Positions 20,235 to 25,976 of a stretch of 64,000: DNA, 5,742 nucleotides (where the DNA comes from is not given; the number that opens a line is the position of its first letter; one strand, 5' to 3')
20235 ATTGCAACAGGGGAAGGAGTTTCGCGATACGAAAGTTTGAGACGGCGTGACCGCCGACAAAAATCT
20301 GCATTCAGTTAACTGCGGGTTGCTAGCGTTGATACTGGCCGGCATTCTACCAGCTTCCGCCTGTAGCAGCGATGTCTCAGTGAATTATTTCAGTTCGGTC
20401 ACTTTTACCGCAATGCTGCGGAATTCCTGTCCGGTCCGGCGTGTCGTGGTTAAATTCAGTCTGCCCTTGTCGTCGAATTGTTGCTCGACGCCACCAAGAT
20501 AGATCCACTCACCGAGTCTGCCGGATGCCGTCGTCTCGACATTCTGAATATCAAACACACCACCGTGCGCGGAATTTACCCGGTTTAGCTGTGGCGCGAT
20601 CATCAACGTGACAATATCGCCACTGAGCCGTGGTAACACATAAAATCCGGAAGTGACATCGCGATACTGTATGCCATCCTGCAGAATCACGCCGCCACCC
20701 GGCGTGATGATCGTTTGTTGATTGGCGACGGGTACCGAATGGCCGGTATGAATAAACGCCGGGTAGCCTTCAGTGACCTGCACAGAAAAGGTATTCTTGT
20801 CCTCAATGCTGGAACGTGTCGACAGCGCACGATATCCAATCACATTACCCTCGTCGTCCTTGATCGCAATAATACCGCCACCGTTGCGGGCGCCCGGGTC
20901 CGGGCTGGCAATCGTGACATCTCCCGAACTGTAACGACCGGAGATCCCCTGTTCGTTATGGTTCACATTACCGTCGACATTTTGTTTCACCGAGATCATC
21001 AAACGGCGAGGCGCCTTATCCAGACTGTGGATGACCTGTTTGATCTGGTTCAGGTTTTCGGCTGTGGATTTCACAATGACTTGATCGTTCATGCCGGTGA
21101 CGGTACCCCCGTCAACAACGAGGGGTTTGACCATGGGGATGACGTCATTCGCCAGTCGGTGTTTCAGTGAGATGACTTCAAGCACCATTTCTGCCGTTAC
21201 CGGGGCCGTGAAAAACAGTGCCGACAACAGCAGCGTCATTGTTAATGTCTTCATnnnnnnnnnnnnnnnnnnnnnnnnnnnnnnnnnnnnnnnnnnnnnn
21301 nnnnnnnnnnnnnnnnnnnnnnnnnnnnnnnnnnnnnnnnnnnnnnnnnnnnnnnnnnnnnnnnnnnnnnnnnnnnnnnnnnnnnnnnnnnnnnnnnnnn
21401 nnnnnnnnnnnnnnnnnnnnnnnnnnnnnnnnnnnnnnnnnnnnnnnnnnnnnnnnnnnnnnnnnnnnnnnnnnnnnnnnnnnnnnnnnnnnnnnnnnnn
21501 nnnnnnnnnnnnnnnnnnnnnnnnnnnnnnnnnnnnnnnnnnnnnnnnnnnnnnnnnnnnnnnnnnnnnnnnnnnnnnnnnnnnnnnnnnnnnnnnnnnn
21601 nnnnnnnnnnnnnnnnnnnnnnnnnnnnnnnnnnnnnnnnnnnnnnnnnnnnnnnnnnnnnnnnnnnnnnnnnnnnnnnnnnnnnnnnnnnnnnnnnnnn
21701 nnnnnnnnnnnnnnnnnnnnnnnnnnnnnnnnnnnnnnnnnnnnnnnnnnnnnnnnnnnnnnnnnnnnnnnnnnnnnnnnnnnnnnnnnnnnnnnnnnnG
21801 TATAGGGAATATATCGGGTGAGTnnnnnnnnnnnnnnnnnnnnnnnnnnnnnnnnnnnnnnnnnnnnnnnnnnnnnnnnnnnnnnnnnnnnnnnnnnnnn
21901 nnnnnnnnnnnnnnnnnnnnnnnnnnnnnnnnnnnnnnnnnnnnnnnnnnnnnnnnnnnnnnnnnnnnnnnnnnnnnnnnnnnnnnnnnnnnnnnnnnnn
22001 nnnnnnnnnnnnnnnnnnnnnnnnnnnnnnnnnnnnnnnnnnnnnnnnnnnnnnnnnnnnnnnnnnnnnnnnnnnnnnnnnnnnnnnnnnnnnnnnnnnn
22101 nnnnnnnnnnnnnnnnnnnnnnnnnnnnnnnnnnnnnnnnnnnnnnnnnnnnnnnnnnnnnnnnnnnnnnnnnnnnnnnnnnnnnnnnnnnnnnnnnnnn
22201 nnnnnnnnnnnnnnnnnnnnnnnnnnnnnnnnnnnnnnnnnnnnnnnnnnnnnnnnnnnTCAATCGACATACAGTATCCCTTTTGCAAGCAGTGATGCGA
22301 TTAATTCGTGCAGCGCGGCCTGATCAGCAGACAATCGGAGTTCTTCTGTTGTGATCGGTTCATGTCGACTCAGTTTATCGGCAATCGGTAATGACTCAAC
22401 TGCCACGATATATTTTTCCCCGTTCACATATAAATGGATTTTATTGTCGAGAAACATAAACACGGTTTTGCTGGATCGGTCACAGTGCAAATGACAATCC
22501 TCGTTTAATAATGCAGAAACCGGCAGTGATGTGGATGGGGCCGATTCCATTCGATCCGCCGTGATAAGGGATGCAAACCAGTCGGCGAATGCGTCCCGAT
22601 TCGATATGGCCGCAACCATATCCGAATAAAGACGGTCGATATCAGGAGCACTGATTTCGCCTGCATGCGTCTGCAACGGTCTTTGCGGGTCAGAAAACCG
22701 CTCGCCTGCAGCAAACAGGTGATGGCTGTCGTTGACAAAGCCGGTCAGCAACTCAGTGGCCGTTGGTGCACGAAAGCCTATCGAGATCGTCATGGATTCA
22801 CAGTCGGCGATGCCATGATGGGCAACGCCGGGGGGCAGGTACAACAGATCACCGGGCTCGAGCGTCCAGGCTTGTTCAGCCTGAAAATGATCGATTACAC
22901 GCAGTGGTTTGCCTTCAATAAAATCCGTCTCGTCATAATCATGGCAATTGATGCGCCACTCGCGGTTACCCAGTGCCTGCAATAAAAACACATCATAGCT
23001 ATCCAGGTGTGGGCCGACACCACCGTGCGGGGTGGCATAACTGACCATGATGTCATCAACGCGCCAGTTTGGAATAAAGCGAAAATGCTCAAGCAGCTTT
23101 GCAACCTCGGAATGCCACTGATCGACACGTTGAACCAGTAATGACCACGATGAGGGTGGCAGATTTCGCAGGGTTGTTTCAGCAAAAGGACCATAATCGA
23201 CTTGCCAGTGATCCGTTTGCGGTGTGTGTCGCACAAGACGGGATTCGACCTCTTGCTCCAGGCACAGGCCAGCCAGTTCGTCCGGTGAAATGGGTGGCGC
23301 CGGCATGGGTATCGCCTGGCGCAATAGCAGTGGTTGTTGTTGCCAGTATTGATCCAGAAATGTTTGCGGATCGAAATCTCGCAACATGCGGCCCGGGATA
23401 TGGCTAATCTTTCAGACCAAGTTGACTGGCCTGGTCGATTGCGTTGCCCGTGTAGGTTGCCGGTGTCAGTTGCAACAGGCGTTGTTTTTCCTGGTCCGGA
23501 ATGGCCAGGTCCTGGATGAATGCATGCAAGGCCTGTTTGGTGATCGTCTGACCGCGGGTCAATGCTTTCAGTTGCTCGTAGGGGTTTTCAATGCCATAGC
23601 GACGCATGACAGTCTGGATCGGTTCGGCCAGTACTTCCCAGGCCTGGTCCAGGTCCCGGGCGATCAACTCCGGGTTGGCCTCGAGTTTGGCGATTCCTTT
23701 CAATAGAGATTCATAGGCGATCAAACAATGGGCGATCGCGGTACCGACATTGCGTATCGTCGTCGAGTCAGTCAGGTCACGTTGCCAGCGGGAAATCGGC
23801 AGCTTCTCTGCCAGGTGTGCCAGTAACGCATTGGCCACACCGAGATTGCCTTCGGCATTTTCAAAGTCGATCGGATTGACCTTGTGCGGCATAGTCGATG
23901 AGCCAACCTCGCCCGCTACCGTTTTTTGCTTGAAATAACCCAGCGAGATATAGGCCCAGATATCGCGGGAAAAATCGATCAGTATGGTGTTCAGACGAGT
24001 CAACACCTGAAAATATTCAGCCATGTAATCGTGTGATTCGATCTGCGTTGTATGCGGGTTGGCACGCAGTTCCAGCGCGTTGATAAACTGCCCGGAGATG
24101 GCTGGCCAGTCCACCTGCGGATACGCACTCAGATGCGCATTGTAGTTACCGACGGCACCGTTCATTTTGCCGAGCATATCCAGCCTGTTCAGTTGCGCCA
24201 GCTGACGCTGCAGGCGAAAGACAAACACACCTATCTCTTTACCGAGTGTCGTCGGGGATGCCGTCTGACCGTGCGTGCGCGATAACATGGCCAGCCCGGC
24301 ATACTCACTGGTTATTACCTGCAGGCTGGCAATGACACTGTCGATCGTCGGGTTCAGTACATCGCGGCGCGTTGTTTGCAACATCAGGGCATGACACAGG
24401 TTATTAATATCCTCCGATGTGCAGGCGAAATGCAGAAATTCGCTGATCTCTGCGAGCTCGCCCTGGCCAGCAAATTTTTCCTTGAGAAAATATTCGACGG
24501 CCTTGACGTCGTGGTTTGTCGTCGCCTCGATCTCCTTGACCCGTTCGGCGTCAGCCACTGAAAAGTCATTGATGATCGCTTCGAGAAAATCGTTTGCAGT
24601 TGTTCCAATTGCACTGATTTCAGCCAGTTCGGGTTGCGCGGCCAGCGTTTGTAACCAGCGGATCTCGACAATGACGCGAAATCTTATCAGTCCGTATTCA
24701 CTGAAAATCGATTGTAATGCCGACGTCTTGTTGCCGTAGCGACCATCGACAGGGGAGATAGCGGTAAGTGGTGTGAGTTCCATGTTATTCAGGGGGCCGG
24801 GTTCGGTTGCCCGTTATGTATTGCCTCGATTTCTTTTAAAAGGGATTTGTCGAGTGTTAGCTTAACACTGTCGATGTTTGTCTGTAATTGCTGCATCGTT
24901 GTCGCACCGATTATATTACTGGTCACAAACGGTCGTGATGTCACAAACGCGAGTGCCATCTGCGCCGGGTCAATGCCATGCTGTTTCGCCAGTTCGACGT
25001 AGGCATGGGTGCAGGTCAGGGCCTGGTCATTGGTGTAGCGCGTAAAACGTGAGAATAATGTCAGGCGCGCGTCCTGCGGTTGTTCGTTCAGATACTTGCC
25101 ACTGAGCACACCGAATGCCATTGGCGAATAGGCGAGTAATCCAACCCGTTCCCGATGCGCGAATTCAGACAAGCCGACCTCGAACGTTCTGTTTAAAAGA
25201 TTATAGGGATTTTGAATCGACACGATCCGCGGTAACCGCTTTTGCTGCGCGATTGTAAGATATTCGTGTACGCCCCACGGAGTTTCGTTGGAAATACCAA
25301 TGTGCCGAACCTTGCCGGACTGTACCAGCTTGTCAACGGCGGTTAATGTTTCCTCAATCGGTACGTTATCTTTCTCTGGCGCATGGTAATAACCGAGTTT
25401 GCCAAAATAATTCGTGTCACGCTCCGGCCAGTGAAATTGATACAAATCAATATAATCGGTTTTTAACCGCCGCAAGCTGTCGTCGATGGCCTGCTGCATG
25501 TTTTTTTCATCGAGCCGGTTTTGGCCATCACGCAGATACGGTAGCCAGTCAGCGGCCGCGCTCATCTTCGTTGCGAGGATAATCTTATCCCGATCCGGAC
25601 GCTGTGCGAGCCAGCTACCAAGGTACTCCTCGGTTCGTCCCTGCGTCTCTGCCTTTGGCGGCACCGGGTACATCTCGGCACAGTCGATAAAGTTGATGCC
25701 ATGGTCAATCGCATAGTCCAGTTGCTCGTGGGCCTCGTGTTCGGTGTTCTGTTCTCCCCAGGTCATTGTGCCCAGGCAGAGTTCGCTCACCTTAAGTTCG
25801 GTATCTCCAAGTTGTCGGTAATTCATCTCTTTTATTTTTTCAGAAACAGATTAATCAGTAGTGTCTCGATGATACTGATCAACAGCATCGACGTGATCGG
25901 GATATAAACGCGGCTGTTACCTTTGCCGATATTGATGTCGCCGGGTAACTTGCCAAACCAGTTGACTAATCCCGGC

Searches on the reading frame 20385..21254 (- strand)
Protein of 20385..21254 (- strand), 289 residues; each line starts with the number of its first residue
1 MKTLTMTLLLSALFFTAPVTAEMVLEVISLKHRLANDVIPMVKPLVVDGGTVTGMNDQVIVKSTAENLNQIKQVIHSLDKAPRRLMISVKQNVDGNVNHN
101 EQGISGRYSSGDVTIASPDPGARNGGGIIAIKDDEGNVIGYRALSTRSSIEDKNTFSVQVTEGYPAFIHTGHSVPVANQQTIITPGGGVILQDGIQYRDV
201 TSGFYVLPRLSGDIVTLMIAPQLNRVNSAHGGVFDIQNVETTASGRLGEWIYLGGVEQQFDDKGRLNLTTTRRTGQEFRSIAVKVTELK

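Call 66: search_protein_families(library=pfam, proteins=[window:20385-21254:-], max_evalue=0.00001)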
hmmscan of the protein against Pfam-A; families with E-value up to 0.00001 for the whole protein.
window:20385-21254:- (289 aa): 1 family
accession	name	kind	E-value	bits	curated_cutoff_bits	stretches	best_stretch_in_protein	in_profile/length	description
PF03958.22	Secretin_N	-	1.8e-07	31.7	28.2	1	26-83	2-68/69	Bacterial type II/III secretion system short domain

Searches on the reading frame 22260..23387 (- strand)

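Call 66: search_protein_families(library=pfam, proteins=[window:22260-23387:-], max_evalue=0.00001)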
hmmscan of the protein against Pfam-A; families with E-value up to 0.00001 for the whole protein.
window:22260-23387:- (375 aa): 2 families
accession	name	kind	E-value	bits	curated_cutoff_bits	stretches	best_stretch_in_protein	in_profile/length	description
PF08007.18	JmjC_2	-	1.9e-37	128.1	22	1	98-213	2-127/127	JmjC domain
PF20514.4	ROXA-like_wH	-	6.1e-10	39.5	22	1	261-373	3-119/119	ROXA-like winged helix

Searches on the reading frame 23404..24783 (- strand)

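Call 66: search_protein_families(library=pfam, proteins=[window:23404-24783:-], max_evalue=0.00001)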
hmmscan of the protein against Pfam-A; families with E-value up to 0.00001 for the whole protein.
window:23404-24783:- (459 aa): 2 families
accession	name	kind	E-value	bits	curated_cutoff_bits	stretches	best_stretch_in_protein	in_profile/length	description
PF00206.25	Lyase_1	-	2.4e-57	195.1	27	1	14-314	1-307/312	Lyase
PF08328.16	ASL_C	-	5.2e-52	175.2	35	1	331-445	1-115/115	Adenylosuccinate lyase C-terminal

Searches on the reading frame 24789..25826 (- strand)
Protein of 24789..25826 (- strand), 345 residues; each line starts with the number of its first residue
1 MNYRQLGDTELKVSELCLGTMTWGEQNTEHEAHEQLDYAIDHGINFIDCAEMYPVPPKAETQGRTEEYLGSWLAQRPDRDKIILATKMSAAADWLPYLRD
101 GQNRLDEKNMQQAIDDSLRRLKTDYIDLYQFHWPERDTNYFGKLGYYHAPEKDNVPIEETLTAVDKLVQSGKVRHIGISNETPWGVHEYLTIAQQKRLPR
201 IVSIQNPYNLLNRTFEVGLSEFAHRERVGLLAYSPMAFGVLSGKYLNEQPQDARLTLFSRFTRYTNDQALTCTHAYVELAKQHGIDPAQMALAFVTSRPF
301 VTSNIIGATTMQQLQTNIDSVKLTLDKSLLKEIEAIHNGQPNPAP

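Call 66: search_protein_families(library=pfam, proteins=[window:24789-25826:-], max_evalue=0.00001)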
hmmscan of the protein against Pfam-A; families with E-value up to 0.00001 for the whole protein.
window:24789-25826:- (345 aa): 1 family
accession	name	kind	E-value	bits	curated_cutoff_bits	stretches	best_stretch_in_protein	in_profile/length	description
PF00248.27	Aldo_ket_red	-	7.2e-75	252.2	24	1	15-336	1-289/291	Aldo/keto reductase family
